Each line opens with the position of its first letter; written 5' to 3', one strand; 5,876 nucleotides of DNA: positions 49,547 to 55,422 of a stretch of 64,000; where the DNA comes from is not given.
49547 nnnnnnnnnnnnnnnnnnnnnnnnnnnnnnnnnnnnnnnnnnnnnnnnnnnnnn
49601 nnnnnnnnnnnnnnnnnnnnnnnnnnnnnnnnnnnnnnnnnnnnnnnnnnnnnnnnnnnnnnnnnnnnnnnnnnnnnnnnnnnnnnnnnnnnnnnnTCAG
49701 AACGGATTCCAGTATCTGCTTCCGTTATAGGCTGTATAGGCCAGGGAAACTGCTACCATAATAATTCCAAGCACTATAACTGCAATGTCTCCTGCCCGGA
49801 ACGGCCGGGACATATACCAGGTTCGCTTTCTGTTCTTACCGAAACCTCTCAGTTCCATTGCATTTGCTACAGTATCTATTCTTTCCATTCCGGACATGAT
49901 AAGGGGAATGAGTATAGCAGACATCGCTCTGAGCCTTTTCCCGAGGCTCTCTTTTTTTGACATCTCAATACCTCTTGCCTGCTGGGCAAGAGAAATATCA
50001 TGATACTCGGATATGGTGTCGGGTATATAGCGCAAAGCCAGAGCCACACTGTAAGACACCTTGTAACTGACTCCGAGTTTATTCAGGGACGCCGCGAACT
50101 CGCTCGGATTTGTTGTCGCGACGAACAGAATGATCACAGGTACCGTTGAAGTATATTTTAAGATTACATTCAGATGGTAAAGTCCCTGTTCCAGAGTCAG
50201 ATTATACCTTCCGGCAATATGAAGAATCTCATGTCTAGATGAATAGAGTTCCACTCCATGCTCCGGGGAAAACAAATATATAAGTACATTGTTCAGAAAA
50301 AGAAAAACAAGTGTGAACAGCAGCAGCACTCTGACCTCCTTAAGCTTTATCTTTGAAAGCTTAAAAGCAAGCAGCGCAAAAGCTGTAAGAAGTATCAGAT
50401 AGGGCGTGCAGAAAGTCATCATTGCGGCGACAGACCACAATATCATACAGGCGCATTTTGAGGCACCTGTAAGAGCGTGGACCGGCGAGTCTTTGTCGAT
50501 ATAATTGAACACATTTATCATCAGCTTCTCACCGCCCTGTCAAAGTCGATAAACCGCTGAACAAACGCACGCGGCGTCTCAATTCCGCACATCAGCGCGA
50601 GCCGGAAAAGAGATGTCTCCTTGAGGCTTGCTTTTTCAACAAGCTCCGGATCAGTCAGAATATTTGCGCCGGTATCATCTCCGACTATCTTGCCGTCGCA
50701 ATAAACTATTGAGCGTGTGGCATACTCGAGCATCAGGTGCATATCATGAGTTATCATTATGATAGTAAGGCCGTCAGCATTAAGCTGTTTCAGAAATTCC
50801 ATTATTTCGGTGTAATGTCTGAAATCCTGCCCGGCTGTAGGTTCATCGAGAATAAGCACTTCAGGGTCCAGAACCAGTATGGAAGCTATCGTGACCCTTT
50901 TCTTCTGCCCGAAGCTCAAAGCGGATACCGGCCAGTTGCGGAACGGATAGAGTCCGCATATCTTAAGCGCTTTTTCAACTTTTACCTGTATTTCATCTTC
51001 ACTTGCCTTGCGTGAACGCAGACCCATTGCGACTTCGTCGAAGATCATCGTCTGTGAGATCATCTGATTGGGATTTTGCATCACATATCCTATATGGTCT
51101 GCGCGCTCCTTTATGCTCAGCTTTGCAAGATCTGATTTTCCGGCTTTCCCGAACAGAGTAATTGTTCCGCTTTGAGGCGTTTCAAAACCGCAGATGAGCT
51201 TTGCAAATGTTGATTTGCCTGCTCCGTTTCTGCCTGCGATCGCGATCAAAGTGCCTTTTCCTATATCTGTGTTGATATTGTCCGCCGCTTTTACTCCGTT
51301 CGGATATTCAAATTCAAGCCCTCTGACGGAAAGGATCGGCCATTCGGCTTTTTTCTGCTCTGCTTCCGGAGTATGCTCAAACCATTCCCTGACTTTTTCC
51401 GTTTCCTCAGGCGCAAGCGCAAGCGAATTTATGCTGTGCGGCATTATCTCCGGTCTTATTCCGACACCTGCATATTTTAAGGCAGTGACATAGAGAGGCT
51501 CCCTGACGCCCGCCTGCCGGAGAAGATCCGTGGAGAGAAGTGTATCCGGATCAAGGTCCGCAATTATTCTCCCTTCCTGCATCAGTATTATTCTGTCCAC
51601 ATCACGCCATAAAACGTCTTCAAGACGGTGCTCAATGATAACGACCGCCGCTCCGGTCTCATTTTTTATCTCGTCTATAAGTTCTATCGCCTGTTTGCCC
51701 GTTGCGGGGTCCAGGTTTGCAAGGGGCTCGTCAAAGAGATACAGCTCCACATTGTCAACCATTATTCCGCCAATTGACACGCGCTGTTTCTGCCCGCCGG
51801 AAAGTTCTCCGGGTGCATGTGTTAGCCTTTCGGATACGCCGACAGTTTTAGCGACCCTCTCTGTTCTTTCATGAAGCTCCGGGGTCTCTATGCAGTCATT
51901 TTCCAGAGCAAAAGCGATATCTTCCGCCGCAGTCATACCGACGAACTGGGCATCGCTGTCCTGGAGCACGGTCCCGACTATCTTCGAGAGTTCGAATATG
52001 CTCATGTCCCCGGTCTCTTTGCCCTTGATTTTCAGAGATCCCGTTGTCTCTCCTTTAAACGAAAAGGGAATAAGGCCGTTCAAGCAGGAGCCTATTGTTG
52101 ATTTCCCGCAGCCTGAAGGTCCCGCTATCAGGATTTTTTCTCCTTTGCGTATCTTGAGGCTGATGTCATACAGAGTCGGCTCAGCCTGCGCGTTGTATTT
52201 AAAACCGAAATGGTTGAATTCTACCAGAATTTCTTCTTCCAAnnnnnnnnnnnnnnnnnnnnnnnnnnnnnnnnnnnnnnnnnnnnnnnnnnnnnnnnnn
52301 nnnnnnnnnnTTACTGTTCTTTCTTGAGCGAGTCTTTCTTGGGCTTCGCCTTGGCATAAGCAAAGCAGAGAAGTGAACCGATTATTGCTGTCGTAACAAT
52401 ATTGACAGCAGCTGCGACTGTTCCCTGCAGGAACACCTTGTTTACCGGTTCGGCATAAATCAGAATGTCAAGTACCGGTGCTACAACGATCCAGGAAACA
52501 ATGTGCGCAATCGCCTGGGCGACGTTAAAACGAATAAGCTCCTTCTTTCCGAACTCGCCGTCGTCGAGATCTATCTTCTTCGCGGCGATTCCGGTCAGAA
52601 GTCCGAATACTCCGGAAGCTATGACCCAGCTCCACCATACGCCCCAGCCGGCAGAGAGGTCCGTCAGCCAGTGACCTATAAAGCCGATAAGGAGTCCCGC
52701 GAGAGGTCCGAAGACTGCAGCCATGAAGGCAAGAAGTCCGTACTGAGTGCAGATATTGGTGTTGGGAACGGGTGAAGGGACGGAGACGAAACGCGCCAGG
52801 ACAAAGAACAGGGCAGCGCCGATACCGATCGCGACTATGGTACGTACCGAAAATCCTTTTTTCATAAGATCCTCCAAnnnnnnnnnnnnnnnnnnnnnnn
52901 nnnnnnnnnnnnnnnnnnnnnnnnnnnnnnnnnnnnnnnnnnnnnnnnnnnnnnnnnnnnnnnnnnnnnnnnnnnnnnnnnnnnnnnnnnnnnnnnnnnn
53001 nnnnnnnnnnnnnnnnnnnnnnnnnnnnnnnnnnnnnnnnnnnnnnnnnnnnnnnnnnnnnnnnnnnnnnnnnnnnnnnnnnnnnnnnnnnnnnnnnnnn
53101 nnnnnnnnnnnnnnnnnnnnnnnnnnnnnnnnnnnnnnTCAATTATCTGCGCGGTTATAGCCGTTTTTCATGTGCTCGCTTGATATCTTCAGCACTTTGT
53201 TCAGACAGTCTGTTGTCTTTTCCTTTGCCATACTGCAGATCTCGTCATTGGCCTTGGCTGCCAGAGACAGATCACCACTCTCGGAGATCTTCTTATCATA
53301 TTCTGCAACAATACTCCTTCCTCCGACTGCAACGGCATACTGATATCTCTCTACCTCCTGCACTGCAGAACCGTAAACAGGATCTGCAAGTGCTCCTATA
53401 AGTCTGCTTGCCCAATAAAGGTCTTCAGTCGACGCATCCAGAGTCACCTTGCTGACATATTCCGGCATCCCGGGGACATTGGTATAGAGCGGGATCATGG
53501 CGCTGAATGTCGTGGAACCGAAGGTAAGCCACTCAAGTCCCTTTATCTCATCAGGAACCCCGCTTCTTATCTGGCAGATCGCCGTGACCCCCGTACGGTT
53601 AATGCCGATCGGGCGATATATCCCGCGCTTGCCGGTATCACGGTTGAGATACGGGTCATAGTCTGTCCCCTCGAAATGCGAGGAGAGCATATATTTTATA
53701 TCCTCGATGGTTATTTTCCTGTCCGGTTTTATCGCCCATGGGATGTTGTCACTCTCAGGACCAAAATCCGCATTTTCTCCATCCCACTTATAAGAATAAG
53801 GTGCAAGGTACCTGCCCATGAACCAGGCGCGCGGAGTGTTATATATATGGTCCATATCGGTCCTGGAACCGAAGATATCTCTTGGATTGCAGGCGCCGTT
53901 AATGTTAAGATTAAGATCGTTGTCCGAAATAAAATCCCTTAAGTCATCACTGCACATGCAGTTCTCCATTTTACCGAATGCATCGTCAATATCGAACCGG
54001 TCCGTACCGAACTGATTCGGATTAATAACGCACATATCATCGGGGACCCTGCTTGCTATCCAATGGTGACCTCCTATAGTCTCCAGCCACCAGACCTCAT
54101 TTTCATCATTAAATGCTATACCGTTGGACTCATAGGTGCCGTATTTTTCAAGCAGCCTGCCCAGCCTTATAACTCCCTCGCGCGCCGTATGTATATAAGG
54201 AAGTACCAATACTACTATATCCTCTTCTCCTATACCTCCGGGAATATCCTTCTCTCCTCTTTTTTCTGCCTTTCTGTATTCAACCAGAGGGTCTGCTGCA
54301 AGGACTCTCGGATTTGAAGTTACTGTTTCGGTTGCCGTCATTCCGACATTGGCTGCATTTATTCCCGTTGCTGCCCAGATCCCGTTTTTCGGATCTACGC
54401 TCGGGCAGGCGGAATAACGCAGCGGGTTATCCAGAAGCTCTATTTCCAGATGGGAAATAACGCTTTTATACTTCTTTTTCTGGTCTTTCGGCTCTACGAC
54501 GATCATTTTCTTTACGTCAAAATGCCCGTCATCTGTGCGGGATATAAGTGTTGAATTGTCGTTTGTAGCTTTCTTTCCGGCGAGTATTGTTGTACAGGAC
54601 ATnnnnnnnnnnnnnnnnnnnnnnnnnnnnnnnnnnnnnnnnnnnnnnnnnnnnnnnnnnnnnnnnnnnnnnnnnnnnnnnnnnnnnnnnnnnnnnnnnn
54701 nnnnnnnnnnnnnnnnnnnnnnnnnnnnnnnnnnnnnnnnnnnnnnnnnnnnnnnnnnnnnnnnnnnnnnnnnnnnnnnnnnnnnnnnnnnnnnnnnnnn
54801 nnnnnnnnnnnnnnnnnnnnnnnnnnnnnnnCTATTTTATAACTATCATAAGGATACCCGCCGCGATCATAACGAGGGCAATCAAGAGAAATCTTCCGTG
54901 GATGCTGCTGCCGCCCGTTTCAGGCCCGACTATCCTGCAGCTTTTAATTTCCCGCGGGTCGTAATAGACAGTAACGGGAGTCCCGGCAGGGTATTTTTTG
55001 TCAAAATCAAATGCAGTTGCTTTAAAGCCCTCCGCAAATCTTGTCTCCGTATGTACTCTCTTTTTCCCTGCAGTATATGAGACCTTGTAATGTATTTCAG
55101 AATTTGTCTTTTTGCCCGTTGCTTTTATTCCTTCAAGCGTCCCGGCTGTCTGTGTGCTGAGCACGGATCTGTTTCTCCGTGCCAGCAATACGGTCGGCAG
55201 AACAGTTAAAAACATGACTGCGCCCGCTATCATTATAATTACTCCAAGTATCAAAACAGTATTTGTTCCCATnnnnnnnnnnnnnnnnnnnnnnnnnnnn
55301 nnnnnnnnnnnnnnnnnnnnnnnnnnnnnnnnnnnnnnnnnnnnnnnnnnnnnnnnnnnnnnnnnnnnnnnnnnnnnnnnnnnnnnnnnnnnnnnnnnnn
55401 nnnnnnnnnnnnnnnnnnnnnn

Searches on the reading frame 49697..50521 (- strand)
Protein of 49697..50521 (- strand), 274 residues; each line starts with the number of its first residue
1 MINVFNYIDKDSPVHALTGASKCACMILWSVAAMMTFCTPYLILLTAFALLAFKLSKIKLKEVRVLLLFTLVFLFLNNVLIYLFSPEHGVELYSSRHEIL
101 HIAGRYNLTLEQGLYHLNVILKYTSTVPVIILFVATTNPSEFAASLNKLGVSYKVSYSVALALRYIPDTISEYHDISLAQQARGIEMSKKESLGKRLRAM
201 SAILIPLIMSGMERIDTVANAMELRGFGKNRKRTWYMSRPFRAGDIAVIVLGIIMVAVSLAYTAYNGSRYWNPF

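Call 10: search_protein_families(library=pfam, proteins=[window:49697-50521:-])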
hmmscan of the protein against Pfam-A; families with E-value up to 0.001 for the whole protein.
window:49697-50521:- (274 aa): 1 family
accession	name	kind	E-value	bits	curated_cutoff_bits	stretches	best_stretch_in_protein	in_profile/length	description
PF02361.21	CbiQ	-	1.4e-26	93.9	25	1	13-232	4-212/216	Cobalt transport protein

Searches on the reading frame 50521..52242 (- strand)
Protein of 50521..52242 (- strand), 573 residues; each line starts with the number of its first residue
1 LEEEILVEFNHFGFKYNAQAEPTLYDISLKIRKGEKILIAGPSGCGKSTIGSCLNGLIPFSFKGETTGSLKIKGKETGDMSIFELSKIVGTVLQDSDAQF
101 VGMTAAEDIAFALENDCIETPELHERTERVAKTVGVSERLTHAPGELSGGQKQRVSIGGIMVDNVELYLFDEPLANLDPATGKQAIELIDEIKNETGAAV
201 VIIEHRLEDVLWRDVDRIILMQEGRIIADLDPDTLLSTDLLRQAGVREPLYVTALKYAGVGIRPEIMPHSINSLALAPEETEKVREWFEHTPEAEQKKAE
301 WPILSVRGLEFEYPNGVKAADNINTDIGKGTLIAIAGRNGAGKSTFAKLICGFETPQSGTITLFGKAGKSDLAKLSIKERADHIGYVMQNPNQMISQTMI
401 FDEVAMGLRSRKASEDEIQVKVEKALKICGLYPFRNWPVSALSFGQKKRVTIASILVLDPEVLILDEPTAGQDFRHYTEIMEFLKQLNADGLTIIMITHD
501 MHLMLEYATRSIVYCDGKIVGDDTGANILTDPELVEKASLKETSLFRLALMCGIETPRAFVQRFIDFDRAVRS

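Call 10: search_protein_families(library=pfam, proteins=[window:50521-52242:-])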
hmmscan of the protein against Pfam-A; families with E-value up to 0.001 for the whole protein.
window:50521-52242:- (573 aa): 10 families
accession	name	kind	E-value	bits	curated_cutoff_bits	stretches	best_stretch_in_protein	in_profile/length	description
PF00005.33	ABC_tran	-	1.5e-56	191.2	25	2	321-470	2-137/137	ABC transporter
PF12558.13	DUF3744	-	3.6e-19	69.7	22.5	1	238-311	1-73/73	ATP-binding cassette cobalt transporter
PF13304.12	AAA_21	-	3.9e-12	47.3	27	1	436-504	232-303/304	AAA domain, putative AbiEii toxin, Type IV TA system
PF02463.25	SMC_N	-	3e-08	33.8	40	0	38-206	28-198/220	RecF/RecN/SMC N terminal domain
PF13481.12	AAA_25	-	5.5e-07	29.9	27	0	27-50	26-49/195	AAA domain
PF13555.12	AAA_29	-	4.8e-06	26.7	27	0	30-50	18-38/61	P-loop containing region of AAA domain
PF13476.12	AAA_23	-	1.1e-05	26.6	27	0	331-351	20-40/201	AAA domain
PF03193.22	RsgA_GTPase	-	2.4e-05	24.7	30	0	15-56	88-128/174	RsgA GTPase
PF00004.35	AAA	-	0.00052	20.9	21.2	0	335-426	3-88/131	ATPase family associated with various cellular activities (AAA)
PF13479.12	AAA_24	-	0.00067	20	27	0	34-78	2-43/195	AAA domain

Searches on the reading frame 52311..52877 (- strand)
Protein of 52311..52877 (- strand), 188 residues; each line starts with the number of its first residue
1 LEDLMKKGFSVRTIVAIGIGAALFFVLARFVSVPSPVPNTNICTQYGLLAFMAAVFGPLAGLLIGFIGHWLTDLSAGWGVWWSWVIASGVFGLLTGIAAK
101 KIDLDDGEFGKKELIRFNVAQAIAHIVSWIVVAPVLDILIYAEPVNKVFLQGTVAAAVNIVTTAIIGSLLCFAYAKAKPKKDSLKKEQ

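Call 10: search_protein_families(library=pfam, proteins=[window:52311-52877:-])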
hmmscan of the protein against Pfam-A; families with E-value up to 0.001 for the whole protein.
window:52311-52877:- (188 aa): 2 families
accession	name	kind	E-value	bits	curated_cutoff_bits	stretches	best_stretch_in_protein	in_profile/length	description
PF07155.17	ECF-ribofla_trS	-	1.7e-51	175.1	26.7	1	9-176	2-172/172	ECF-type riboflavin transporter, S component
PF12822.12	ECF_trnsprt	-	0.00011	22.7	30.7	1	12-172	1-162/169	ECF transporter, substrate-specific component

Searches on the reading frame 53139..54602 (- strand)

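Call 10: search_protein_families(library=pfam, proteins=[window:53139-54602:-])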
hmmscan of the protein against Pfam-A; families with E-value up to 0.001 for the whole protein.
window:53139-54602:- (487 aa): 1 family
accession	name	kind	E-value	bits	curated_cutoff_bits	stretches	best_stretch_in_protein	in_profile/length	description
PF03577.20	Peptidase_C69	-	4.2e-153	510.5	23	1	2-421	1-400/402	Peptidase family C69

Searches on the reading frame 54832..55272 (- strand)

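Call 10: search_protein_families(library=pfam, proteins=[window:54832-55272:-])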
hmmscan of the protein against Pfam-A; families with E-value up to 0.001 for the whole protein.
window:54832-55272:- (146 aa): 1 family
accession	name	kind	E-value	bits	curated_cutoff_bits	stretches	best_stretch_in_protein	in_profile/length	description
PF12158.14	DUF3592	-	2e-07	32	25.3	1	52-115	15-80/84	Domain of unknown function (DUF3592)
